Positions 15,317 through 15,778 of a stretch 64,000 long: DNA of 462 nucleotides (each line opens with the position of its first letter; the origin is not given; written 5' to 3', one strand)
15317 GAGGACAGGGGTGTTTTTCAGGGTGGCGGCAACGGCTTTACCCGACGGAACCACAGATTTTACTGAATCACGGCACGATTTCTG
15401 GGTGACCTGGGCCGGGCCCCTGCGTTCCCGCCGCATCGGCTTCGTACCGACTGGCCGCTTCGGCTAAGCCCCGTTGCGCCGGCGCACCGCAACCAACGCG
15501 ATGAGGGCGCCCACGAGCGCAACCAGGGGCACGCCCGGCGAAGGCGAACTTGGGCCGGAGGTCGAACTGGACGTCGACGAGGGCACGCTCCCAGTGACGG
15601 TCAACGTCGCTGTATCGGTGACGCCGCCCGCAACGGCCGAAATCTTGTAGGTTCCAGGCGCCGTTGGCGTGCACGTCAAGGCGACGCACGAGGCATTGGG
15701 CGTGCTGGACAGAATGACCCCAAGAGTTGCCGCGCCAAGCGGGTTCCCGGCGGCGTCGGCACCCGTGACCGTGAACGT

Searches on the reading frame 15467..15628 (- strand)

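Call 78: search_protein_families(library=ncbifam, proteins=[window:15467-15628:-], max_evalue=1)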
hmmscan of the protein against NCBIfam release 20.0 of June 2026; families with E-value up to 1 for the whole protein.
seq(54 aa): 5 families
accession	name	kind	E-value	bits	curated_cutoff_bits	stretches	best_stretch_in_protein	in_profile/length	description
TIGR04216.1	halo_surf_glyco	exception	0.011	14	400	1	4-50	737-783/784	HVO_2072 family ArtA-dependent S-layer glycoprotein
TIGR03901.2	MYXO-CTERM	domain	0.044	14.2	20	1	23-51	9-32/34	MYXO-CTERM sorting domain-containing protein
TIGR03370.1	VPLPA-CTERM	domain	0.076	13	25.35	1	38-51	10-23/25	VPLPA-CTERM sorting domain-containing protein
NF041335.1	surf_glcprot_Halo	equivalog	0.2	9.7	1100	1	4-50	815-861/862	ArtA-dependent S-layer glycoprotein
TIGR03154.1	sulfolob_CbsA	equivalog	0.54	9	468.4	1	5-48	417-456/465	cytochrome b558/566 subunit A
